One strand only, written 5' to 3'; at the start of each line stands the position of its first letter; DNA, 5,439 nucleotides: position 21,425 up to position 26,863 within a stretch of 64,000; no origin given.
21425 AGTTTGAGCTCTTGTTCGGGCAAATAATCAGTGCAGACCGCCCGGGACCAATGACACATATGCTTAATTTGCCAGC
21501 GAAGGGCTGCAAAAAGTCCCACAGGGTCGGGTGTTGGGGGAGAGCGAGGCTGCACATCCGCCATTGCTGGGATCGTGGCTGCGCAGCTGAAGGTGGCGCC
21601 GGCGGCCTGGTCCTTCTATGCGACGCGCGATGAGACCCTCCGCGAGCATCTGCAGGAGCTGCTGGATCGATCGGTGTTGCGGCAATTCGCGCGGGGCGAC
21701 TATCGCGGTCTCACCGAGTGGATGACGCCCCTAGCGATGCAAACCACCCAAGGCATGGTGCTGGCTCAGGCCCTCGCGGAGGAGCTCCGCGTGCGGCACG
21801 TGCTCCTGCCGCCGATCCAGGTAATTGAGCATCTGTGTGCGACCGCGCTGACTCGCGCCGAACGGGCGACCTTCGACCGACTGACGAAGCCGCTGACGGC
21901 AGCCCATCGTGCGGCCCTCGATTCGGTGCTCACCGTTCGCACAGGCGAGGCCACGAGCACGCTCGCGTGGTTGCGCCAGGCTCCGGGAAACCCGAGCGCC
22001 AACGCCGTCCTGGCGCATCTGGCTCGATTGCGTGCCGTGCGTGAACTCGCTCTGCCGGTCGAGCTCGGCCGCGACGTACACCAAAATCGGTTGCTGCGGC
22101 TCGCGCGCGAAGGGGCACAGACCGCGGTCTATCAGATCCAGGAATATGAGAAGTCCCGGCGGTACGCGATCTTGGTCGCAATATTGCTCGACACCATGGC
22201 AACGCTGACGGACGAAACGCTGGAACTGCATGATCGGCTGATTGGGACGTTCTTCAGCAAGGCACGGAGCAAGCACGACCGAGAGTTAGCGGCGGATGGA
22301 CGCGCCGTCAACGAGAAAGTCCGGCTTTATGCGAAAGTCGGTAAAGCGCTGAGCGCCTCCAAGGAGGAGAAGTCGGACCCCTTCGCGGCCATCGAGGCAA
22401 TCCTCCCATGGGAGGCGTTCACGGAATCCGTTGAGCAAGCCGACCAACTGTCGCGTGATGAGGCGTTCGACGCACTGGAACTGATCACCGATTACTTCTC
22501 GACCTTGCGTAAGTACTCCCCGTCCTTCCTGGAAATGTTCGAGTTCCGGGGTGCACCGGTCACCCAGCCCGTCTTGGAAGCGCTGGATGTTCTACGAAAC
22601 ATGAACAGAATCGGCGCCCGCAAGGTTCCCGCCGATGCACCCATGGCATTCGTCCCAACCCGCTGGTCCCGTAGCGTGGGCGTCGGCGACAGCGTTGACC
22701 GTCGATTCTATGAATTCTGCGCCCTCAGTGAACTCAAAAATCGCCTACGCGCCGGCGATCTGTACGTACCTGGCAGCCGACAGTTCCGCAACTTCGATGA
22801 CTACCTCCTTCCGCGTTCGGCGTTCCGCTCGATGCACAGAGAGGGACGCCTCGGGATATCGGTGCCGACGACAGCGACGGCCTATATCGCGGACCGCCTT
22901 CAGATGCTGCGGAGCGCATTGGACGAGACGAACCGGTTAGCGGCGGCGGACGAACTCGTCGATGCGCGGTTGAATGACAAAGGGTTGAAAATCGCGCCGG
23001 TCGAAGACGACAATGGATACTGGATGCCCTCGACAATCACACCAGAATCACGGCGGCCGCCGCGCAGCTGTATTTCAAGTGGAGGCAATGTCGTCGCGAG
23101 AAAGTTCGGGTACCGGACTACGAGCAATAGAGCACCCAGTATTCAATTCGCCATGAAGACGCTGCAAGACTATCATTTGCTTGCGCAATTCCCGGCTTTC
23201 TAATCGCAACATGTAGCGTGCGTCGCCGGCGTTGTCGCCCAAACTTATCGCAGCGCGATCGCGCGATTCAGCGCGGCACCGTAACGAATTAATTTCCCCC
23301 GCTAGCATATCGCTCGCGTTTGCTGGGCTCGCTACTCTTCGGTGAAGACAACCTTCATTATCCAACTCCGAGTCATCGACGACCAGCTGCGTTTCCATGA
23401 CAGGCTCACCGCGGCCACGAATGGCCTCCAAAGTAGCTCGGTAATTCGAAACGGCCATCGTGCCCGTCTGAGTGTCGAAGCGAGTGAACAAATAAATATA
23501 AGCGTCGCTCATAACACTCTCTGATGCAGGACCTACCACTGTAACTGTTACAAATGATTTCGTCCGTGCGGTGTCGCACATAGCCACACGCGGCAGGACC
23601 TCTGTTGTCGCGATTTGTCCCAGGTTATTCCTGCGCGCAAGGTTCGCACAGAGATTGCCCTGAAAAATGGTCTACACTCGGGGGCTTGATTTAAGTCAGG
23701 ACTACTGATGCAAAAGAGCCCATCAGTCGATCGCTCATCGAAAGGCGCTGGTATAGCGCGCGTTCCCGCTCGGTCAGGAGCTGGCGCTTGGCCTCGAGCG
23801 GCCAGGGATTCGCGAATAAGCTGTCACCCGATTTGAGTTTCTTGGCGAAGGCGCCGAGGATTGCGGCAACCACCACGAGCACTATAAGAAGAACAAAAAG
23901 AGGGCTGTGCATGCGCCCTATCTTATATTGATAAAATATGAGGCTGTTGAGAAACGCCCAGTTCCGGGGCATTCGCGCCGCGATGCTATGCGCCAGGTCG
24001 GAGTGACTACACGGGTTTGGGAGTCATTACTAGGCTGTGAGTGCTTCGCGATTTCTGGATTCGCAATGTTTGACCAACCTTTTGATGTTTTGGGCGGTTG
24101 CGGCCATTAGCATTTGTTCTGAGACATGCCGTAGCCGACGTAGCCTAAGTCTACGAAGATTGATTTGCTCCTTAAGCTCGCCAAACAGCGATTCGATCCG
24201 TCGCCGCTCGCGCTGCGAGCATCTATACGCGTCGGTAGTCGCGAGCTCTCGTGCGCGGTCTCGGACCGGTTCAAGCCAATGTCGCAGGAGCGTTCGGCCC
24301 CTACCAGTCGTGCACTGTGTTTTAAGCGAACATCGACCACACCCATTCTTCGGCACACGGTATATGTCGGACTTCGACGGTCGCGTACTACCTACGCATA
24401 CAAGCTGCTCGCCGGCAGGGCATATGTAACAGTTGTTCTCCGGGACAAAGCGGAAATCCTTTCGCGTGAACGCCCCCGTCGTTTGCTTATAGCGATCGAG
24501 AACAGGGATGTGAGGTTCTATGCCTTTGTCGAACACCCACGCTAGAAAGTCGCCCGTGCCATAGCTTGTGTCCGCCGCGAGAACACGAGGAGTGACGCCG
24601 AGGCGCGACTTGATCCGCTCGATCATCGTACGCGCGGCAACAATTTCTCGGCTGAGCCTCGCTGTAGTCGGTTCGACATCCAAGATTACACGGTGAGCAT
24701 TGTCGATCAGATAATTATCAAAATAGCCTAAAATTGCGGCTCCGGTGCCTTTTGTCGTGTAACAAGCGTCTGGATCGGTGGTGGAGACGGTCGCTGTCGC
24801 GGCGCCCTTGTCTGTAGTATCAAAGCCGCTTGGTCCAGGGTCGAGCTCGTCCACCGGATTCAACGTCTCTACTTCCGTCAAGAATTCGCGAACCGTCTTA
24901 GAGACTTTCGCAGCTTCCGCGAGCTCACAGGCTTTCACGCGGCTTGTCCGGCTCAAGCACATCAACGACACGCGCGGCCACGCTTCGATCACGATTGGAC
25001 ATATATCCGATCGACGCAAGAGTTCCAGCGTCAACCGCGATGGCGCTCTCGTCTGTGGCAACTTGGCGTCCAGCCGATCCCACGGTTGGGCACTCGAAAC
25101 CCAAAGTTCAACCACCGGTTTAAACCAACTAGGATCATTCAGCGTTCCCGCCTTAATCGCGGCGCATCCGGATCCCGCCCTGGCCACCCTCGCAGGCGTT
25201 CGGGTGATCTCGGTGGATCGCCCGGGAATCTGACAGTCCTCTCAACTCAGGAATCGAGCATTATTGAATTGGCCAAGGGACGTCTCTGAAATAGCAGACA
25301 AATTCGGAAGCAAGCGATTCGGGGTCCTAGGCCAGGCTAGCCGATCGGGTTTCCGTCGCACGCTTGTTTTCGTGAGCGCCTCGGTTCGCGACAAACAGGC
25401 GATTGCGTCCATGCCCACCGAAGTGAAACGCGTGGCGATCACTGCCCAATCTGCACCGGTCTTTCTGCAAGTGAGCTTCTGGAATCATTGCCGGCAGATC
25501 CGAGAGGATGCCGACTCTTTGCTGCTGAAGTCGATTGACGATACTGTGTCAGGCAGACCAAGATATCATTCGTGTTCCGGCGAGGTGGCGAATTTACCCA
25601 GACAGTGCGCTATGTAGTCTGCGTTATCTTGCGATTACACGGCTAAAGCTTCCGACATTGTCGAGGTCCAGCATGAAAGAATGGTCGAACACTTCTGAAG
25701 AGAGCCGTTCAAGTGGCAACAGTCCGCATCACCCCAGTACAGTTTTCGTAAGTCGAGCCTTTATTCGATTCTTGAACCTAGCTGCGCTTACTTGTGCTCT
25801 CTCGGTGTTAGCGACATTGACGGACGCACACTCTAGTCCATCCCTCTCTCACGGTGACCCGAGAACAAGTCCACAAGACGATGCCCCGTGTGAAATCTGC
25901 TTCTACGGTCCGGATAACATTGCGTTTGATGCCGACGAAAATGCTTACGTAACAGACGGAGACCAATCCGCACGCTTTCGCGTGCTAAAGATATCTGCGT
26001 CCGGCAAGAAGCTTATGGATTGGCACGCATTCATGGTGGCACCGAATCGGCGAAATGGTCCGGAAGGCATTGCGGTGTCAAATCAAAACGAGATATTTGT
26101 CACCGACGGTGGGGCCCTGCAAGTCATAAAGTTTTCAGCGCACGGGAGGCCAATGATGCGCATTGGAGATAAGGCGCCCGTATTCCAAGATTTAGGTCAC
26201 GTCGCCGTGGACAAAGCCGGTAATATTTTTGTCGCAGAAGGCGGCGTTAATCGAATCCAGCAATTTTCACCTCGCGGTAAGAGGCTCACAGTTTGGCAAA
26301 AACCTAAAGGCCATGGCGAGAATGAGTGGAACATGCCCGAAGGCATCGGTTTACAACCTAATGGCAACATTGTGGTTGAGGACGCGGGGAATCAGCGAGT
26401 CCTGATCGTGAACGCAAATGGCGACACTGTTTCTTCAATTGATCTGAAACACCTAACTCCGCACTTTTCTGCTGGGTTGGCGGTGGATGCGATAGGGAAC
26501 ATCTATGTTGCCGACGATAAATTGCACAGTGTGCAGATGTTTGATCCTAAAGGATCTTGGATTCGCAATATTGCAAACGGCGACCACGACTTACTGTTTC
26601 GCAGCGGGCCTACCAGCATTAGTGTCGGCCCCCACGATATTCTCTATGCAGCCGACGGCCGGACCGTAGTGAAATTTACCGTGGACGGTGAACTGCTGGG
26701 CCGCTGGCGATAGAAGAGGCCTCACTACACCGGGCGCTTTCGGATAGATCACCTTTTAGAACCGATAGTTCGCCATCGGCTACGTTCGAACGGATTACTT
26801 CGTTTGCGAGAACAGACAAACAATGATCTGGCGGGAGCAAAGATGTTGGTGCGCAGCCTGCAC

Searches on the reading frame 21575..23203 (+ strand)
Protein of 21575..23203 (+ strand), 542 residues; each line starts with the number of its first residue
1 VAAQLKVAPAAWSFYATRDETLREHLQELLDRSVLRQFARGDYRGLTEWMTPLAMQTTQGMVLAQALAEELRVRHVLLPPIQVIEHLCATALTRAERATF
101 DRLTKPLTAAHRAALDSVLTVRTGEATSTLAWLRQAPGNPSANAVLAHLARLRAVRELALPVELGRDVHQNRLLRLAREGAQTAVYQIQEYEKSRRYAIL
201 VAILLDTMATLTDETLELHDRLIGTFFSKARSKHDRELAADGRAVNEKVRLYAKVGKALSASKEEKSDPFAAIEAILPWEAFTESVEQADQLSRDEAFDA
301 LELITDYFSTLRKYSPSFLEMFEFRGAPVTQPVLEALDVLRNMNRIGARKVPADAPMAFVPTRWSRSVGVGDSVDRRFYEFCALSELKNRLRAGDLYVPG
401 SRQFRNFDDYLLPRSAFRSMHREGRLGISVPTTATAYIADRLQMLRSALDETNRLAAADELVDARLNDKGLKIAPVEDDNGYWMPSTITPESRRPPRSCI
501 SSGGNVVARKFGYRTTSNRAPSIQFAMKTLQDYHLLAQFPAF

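Call 9: search_protein_families(library=pfam, proteins=[window:21575-23203:+], max_evalue=0.00001)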
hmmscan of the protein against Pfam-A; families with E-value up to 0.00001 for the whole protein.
window:21575-23203:+ (542 aa): 1 family
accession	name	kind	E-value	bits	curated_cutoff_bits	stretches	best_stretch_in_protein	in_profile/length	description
PF13700.11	DUF4158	-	4.6e-22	79.1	27.4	1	2-91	76-165/165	Domain of unknown function (DUF4158)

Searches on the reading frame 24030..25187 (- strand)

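Call 9: search_protein_families(library=pfam, proteins=[window:24030-25187:-], max_evalue=0.00001)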
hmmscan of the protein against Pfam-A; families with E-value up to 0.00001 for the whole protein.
window:24030-25187:- (385 aa): 2 families
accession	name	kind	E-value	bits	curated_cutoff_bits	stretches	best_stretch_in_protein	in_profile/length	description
PF13751.12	DDE_Tnp_1_6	-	4.5e-16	59.7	25.1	1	255-371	1-124/125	Transposase DDE domain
PF01609.27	DDE_Tnp_1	-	2e-12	47.7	23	1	159-368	40-200/200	Transposase DDE domain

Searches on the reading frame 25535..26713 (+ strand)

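Call 9: search_protein_families(library=pfam, proteins=[window:25535-26713:+], max_evalue=0.00001)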
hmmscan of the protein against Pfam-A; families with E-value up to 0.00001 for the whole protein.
window:25535-26713:+ (392 aa): 4 families
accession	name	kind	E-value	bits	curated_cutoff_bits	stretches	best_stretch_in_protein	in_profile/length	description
PF01436.27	NHL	-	2e-19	69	20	0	174-200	2-28/28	NHL repeat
PF22701.2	Mala_s_1-like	-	1e-11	45.4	27.5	0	222-282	92-146/195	Mal s 1 allergenic protein-like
PF08450.18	SGL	-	1.7e-11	44.7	26.3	0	224-257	190-223/246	SMP-30/Gluconolactonase/LRE-like region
PF13449.12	Phytase-like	-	4e-07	30.6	27.6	0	131-252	11-102/284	Esterase-like activity of phytase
